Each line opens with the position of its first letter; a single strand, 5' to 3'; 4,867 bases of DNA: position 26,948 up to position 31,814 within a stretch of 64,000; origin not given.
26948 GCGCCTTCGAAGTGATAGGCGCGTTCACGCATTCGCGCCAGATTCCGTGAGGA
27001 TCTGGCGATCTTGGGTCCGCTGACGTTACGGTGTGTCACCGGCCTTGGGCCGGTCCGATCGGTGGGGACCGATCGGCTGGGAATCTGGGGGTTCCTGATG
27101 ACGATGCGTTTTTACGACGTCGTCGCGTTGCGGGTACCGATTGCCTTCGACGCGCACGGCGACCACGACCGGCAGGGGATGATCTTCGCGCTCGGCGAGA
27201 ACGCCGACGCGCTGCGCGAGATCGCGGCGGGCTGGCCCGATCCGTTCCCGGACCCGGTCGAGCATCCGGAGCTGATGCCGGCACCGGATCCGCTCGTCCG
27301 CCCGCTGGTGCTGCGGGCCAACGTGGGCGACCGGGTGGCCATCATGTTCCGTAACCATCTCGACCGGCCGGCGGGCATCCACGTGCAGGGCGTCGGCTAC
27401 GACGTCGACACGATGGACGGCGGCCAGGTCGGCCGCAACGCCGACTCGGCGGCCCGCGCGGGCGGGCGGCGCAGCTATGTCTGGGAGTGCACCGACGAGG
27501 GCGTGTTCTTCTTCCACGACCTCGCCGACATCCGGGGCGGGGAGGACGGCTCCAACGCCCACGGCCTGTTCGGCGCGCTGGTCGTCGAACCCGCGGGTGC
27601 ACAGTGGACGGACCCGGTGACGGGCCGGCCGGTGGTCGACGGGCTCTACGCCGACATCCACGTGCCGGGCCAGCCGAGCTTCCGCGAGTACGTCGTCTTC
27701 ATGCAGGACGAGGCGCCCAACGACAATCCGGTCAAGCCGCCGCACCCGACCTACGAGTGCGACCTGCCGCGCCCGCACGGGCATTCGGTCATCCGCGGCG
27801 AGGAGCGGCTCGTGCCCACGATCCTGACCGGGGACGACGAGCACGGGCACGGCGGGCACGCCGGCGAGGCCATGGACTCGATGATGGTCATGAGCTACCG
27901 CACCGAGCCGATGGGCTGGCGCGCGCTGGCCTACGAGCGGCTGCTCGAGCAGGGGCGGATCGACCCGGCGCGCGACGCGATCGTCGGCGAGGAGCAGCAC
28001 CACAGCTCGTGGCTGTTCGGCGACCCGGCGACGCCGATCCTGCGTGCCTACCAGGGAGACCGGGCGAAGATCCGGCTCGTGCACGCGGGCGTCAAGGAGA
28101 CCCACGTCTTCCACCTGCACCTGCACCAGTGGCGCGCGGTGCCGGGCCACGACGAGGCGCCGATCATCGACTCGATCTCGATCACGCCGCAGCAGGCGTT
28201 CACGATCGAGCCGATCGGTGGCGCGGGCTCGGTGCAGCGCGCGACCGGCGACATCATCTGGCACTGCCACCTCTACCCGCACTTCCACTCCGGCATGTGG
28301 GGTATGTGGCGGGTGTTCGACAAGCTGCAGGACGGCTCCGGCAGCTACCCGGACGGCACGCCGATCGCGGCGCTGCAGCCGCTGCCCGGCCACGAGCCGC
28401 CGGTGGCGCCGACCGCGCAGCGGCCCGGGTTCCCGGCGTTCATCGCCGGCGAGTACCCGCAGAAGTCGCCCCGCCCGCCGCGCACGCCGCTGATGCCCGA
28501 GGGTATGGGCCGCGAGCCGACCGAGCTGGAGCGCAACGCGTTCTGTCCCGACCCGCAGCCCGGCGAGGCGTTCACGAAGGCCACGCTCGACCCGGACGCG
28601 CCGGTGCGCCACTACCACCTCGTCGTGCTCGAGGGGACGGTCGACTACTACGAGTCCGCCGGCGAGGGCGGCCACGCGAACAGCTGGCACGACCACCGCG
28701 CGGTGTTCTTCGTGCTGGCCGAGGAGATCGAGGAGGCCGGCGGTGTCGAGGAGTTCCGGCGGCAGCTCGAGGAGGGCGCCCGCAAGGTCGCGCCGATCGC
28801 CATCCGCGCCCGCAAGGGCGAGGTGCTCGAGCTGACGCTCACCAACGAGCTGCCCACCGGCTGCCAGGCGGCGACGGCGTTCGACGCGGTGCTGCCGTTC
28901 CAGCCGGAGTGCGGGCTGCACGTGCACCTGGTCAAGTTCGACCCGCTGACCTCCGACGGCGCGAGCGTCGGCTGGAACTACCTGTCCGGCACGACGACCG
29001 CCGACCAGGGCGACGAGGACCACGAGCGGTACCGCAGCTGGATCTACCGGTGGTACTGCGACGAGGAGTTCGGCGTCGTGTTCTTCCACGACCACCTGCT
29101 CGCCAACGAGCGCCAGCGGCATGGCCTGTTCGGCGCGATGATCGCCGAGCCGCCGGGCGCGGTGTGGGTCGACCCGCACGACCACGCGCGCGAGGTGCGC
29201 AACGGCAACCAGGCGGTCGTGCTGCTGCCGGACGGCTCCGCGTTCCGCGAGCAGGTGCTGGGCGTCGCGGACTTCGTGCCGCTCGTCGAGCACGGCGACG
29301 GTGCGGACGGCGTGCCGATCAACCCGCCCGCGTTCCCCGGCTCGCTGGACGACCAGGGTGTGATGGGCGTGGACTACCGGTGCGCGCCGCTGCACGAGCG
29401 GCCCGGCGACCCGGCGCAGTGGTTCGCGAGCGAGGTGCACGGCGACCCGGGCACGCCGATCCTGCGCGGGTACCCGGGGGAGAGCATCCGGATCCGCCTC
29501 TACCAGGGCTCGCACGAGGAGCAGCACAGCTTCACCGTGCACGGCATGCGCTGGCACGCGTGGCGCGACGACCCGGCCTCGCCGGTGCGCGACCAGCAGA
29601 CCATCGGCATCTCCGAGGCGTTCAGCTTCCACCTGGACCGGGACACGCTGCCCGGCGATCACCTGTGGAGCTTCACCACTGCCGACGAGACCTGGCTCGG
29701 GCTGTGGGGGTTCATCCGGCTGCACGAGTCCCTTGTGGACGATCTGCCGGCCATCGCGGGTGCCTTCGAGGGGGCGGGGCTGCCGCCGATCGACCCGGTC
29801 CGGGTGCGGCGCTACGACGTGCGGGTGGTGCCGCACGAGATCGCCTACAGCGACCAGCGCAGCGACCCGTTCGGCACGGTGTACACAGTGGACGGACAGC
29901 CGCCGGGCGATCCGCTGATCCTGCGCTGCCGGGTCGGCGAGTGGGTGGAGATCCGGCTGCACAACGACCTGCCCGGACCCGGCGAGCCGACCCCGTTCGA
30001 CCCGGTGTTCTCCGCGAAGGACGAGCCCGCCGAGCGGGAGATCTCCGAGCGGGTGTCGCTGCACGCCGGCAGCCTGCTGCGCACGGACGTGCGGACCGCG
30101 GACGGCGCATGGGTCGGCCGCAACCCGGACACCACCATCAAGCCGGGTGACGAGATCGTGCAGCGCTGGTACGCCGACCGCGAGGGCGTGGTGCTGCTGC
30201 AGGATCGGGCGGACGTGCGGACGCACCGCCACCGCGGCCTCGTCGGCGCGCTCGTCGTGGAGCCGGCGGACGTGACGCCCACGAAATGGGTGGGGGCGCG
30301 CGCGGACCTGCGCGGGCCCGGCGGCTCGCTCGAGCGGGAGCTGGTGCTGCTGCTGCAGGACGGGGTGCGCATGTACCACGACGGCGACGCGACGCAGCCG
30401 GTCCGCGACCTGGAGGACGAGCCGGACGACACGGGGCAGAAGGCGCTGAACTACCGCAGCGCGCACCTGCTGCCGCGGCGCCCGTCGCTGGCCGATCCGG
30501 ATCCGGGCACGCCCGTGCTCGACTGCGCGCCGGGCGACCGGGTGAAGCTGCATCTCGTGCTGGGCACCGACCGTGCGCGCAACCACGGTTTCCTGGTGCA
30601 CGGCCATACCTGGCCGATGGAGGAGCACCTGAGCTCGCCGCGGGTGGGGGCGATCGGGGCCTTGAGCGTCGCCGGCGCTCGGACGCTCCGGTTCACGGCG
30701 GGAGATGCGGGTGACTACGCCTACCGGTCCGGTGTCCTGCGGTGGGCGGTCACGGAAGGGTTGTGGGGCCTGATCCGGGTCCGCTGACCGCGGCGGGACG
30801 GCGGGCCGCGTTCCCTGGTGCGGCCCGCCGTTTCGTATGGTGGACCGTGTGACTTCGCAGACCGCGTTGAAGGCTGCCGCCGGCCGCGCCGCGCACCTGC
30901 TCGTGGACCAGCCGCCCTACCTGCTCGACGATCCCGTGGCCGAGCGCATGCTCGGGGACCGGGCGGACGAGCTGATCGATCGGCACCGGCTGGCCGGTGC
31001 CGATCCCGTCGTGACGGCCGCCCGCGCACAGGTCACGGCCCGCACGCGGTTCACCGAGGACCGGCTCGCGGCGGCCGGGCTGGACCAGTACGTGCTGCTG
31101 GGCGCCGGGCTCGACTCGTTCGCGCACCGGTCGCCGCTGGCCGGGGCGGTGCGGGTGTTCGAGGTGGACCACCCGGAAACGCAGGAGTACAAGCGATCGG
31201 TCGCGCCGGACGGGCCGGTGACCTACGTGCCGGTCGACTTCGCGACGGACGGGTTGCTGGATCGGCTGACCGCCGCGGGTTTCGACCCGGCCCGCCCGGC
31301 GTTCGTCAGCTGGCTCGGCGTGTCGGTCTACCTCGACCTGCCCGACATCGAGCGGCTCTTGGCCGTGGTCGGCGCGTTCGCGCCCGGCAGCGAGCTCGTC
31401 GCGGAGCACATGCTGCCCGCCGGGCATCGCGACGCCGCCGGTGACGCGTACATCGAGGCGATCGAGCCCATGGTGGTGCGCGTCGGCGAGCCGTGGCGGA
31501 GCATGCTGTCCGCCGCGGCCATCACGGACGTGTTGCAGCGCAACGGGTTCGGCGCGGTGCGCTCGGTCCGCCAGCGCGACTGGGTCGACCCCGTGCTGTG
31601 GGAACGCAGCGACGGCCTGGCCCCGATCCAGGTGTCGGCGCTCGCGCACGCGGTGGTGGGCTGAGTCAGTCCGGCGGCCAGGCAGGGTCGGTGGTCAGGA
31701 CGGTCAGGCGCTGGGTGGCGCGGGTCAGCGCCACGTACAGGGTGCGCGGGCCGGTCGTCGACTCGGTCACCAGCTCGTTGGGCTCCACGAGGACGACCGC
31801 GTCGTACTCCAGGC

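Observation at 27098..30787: MnxG-type giant multicopper oxidase (candidate manganese oxidase) in an actinomycete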

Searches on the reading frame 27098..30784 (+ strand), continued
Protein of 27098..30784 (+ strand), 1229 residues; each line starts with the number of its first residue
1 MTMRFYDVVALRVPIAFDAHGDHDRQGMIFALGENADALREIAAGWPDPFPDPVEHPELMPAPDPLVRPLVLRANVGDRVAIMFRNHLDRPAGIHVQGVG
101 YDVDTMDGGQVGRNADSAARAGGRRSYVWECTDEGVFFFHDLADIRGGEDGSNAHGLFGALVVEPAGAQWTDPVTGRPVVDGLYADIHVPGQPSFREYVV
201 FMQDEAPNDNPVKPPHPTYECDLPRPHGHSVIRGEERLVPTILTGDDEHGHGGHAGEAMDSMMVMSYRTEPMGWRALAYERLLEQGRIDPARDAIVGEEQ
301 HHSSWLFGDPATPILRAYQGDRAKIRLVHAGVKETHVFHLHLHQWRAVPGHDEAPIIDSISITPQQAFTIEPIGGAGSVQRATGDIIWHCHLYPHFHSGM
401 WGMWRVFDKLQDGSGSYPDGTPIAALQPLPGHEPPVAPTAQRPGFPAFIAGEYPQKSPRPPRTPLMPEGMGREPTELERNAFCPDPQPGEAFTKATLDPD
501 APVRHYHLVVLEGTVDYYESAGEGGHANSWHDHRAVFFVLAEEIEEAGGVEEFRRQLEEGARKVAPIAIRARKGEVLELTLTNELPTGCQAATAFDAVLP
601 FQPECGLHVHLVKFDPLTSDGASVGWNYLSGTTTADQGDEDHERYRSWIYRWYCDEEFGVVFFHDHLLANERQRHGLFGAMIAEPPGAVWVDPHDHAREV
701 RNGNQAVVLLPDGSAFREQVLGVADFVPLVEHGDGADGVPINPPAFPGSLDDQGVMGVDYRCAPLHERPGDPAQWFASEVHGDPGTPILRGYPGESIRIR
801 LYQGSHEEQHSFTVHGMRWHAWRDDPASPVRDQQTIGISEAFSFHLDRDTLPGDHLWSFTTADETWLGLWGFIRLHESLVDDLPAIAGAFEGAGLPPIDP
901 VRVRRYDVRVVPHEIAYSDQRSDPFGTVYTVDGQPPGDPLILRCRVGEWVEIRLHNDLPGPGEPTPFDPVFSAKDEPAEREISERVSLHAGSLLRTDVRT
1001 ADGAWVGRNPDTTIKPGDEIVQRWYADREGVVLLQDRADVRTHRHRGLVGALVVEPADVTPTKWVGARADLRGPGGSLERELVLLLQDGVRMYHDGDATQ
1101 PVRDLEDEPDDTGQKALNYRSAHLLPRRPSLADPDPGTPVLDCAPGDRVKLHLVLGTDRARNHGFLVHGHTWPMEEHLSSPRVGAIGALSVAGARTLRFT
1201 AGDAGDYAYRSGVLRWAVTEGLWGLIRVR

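Call 53: predict_structure(alignment_id=A2)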
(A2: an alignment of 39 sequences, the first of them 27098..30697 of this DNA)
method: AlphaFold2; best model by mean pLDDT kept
length: 1200 residues; sequences in the alignment: 39
mean_pLDDT: 86.8   pTM: 0.88
mean pLDDT of the five models: 86.8, 85.5, 85.1, 82.1, 81.9
residues with pLDDT >= 90: 690; 70-90: 412; 50-70: 44; < 50: 54
segments of 3 or more residues with pLDDT < 50: 216-259, 1105-1112
pLDDT, mean of each block of 10 residues (from residue 1): 92 94 94 97 92 88 94 96 97 90 84 89 95 93 82 93 95 95 96 96 90 55 32 24 27 31 90 82 83 69 83 93 96 85 91 90 91 92 89 77 94 88 92 92 92 89 91 94 92 90 96 91 65 94 96 93 93 96 85 76 82 88 85 81 90 93 82 89 94 94 94 95 91 82 78 85 91 94 94 95 81 91 87 84 90 92 88 96 94 86 96 90 92 89 97 96 83 84 93 88 91 96 94 92 90 95 95 91 90 87 54 74 72 82 90 84 83 90 89 89
secondary structure, 60 per line:
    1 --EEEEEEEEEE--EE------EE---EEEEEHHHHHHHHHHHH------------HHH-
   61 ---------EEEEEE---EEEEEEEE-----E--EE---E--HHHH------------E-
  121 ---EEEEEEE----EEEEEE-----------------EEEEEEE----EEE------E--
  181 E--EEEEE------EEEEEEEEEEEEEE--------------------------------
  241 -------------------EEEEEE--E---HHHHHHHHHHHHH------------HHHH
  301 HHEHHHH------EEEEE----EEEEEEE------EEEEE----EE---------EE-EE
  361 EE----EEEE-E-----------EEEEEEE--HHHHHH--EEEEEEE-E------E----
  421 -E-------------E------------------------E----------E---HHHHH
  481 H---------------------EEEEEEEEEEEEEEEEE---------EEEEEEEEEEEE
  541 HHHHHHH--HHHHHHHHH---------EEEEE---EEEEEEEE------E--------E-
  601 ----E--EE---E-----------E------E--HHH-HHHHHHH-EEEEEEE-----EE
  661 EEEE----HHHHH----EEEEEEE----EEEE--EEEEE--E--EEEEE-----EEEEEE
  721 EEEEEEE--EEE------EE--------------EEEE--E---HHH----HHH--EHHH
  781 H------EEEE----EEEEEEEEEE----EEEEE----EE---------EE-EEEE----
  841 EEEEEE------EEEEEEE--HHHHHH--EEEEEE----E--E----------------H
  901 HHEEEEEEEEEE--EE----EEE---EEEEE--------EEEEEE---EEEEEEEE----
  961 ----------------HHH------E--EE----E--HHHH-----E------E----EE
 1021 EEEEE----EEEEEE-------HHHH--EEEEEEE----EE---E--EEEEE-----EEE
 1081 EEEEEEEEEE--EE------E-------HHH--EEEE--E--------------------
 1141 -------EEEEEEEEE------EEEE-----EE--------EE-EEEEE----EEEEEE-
elements in order (helices of 4 or more, strands of 3 or more residues): E3-12 E28-32 H33-44 E70-75 E79-86 H103-106 E124-130 E135-140 E158-164 E169-171 E184-188 E195-208 E260-265 H272-284 H297-302 H304-307 E314-318 E323-329 E336-340 E359-362 E367-370 E384-390 H393-398 E401-407 H476-481 E503-519 E529-540 H541-547 H550-558 E568-572 E576-583 H639-645 E647-653 E659-664 H669-673 E678-684 E689-692 E695-699 E705-709 E715-727 E730-732 E755-758 H778-781 E788-791 E796-805 E810-814 E833-836 E841-846 E853-859 H862-867 E870-875 E903-912 E921-923 E927-931 E940-945 E949-956 H998-1001 E1019-1025 E1030-1035 H1043-1046 E1049-1055 E1068-1072 E1078-1090 E1114-1117 E1148-1156 E1163-1166 E1185-1189 E1194-1199

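Call 55: fold_search(model_id=the predicted structure, library=pdb)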
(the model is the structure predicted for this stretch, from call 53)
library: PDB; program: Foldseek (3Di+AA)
matches with E <= 10: 1649; with E <= 0.001: 538
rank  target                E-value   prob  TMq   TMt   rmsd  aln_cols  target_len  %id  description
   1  9bxa_A                0.0e+00  1.00  0.85  0.84   4.8      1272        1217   38  Structure of Mnx H340A complex from Bacillus sp. PL-12 (released 2024-08-07)
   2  2j5w                  2.9e-41  1.00  0.53  0.61   8.2      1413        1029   12  Ceruloplasmin revisited: structural and functional roles of various metal cation binding sites (released 2007-02-06)
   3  4enz                  4.5e-41  1.00  0.55  0.63   7.7      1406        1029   12  Structure of human ceruloplasmin at 2.6 A resolution (released 2013-04-17)
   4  1kcw                  5.3e-41  1.00  0.52  0.61   9.2      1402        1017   12  X-RAY CRYSTAL STRUCTURE OF HUMAN CERULOPLASMIN AT 3.0 ANGSTROMS (released 1997-02-12)
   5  5n0k                  9.6e-41  1.00  0.55  0.63   7.9      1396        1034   13  Rat ceruloplasmin orthorhombic form (released 2017-12-13)
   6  4ejx_A                4.3e-39  1.00  0.55  0.63   8.4      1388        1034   13  Structure of ceruloplasmin-myeloperoxidase complex (released 2013-04-10)
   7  4bxs_V                7.8e-39  1.00  0.54  0.51   8.4      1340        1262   12  Crystal Structure of the Prothrombinase Complex from the Venom of Pseudonaja Textilis (released 2013-07-31)
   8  6mf0_A                4.6e-37  1.00  0.53  0.50   8.3      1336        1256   12  Crystal Structure Determination of Human/Porcine Chimera Coagulation Factor VIII (released 2019-09-11)
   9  7kwo_A                2.0e-36  1.00  0.51  0.51   8.6      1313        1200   11  rFVIIIFc-VWF-XTEN (BIVV001) (released 2021-03-03)
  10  6mf0_B                2.8e-36  1.00  0.52  0.50   8.1      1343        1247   11  Crystal Structure Determination of Human/Porcine Chimera Coagulation Factor VIII (released 2019-09-11)
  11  8fdg                  3.1e-36  1.00  0.51  0.42  11.0      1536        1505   11  Cryo-EM structure of coagulation factor V short (released 2023-03-15)
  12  7kve                  7.8e-36  1.00  0.56  0.49   9.8      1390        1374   12  Cryo-EM structure of human Factor V at 3.3 Angstrom resolution (released 2021-03-10)
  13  7k66_A                1.6e-35  1.00  0.52  0.49   9.3      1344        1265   12  Structure of Blood Coagulation Factor VIII in Complex with an Anti-C1 Domain Pathogenic Antibody Inhibitor (released 2020-10-14)
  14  6mf2_A                3.8e-35  1.00  0.52  0.52   8.2      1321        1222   11  Improved Model of Human Coagulation Factor VIII (released 2019-09-11)
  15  8tn9                  1.3e-34  1.00  0.54  0.48   8.3      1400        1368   11  Structural architecture of the acidic region of the B domain of coagulation factor V (released 2023-10-04)
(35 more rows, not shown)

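Call 68: search_dna_similar(query=window:27098-30784:+, collection=plasmids, mode=protein, max_evalue=1e-20, max_rows=15)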
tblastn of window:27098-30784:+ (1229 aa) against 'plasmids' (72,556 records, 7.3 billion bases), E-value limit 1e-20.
Records with a match: 30; places in all: 45; records where one place covers at least 80% of the query: 15.
Best place of each record, by identity: <60% 30.
By first word of the organism name: Paracoccus 6; Priestia 4; Pseudonocardia 2; Bacillus 2; Microvirga 1; Hymenobacter 1; Halorientalis 1; Nonomuraea 1; Halalkalicoccus 1; Natronococcus 1; and 10 more.
By predicted mobility (MOB-suite, as given by PLSDB): non-mobilizable 25; mobilizable 3; conjugative 2.
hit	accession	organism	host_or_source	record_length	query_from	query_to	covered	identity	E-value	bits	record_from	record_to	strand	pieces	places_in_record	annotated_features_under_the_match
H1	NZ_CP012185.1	Pseudonocardia sp. EC080619-01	Apterostigma dentigerum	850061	4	1229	100%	59.1%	0e+0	1361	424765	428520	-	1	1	hypothetical protein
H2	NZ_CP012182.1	Pseudonocardia sp. EC080610-09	Apterostigma dentigerum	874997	4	1229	100%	59.1%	0e+0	1361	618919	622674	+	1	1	hypothetical protein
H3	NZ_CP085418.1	Priestia megaterium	single cell,soil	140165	1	1228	100%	39.4%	0e+0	753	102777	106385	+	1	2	multicopper oxidase domain-containing protein | hypothetical protein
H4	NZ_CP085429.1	Priestia megaterium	single cell,soil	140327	1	1228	100%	39.4%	0e+0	753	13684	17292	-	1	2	multicopper oxidase domain-containing protein | hypothetical protein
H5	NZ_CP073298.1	Priestia megaterium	Homo sapiens,cell culture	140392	1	1228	100%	39.4%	0e+0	753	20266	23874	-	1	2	multicopper oxidase domain-containing protein | hypothetical protein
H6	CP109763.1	Priestia megaterium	potato,mixed culture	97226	1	1228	100%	39.3%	0e+0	727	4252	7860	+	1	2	multicopper oxidase domain-containing protein | hypothetical protein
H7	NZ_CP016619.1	Microvirga ossetica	Vicia alpestris,cell culture,nodules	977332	1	1228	94%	40.9%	0e+0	830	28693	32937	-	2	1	multicopper oxidase domain-containing protein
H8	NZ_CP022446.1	Bacillus cereus C1L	whole organism,rhizosphere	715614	1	1228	100%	38.1%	0e+0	724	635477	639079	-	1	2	multicopper oxidase domain-containing protein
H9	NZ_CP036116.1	Bacillus mycoides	cell culture,soil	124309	1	1228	100%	37.9%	0e+0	735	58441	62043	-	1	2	multicopper oxidase domain-containing protein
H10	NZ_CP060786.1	Hymenobacter qilianensis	single bacterial strain,ermafrost ...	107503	6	1200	91%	40.2%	0e+0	756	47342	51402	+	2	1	multicopper oxidase domain-containing protein | hypothetical protein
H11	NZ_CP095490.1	Halorientalis marina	cell culture,salt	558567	24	1228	96%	32.1%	3e-101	482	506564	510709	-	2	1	multicopper oxidase domain-containing protein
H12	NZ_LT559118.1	Nonomuraea gerenzanensis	-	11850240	105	1228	91%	30.4%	1e-109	388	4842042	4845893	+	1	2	none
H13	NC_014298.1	Halalkalicoccus jeotgali B3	-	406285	3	1229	98%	28.0%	2e-50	338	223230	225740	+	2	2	multicopper oxidase domain-containing protein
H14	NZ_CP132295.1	Natronococcus sp. AD-5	cell culture,sediment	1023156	6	1228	92%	29.5%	1e-56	333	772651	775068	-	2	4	record has no annotation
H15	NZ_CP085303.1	Haladaptatus pallidirubidus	cell culture,saline soil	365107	4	1228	97%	26.3%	6e-50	328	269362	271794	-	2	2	multicopper oxidase domain-containing protein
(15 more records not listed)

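Call 69: get_annotated_region(hit=H3, flank=6000)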
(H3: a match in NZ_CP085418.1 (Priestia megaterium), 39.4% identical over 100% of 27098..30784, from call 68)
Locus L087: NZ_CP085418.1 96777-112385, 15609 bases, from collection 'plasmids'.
description: Priestia megaterium strain CK7 plasmid unnamed3, complete sequence
organism: Priestia megaterium (NCBI taxid 1404)
taxonomy: Bacteria; Bacillota; Bacilli; Bacillales; Bacillaceae; Priestia; Priestia megaterium
host: -; source: single cell,soil; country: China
typing (MOB-suite, as given by PLSDB): non-mobilizable; replicon rep_cluster_237
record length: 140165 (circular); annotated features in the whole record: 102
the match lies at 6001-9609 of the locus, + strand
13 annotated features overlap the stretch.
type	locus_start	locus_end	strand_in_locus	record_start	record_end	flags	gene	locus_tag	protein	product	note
CDS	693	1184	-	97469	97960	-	-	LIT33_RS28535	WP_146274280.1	hypothetical protein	-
CDS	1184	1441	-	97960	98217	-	-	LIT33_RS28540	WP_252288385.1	hypothetical protein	-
CDS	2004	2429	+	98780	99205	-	-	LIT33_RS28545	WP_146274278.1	hypothetical protein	-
CDS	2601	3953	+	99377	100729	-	-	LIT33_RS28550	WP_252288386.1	copper resistance protein CopC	-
CDS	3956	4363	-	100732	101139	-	-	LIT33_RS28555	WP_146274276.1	hypothetical protein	-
CDS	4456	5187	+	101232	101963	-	-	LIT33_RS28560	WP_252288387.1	hypothetical protein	-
CDS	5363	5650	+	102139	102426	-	-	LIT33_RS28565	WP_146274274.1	hypothetical protein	-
CDS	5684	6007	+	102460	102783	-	-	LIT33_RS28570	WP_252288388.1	hypothetical protein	-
CDS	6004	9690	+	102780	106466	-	-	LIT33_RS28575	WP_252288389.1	multicopper oxidase domain-containing protein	-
CDS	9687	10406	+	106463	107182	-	-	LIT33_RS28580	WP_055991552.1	hypothetical protein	-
CDS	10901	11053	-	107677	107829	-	yjcZ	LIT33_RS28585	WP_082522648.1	sporulation protein YjcZ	-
CDS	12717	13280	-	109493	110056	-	-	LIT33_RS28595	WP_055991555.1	methyltransferase domain-containing protein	-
CDS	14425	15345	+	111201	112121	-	-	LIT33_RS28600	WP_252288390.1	beta-propeller fold lactonase family protein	-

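Call 70: get_annotated_region(hit=H1, flank=6000)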
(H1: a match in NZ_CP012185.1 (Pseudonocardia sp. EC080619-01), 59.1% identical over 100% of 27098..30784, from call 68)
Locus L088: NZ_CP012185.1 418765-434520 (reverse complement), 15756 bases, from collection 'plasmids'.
description: Pseudonocardia sp. EC080619-01 plasmid pBCI1-2, complete sequence
organism: Pseudonocardia sp. EC080619-01 (NCBI taxid 1096856)
taxonomy: Bacteria; Actinomycetota; Actinomycetes; Pseudonocardiales; Pseudonocardiaceae; Pseudonocardia; Pseudonocardia sp. EC080619-01
host: -; source: Apterostigma dentigerum; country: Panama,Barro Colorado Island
typing (MOB-suite, as given by PLSDB): mobilizable; relaxase MOBF
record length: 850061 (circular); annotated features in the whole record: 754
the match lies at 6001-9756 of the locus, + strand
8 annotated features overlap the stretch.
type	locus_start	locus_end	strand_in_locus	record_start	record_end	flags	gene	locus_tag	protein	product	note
CDS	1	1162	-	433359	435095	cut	-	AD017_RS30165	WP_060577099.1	GMC family oxidoreductase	-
CDS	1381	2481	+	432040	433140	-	-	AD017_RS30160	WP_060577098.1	alpha/beta fold hydrolase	-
CDS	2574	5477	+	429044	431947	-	-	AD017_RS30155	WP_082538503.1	AfsR/SARP family transcriptional regulator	-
CDS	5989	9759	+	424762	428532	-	-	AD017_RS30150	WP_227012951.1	hypothetical protein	-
CDS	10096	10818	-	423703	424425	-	-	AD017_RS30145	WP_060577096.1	hypothetical protein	-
CDS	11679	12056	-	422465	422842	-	-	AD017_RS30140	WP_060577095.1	STAS domain-containing protein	-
CDS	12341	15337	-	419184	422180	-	-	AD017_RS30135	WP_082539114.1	DEAD/DEAH box helicase family protein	-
CDS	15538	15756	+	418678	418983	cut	-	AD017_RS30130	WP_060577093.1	hypothetical protein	-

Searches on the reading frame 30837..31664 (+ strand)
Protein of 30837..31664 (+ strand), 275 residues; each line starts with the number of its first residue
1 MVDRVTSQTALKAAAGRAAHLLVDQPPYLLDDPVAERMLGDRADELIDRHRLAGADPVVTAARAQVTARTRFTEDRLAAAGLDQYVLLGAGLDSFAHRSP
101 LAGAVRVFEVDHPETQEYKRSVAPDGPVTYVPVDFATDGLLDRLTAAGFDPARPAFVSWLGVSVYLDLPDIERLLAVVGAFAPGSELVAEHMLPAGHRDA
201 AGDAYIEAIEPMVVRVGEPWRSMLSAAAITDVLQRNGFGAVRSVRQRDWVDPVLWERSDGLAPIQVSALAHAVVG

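Call 10: search_protein_families(library=pfam, proteins=[window:30837-31664:+], max_evalue=0.001)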
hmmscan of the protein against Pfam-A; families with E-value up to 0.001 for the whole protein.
window:30837-31664:+ (275 aa): 1 family
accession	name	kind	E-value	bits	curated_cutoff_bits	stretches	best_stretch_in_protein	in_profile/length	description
PF04072.20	LCM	-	1.1e-37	130.1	22.3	1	10-177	1-185/187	Leucine carboxyl methyltransferase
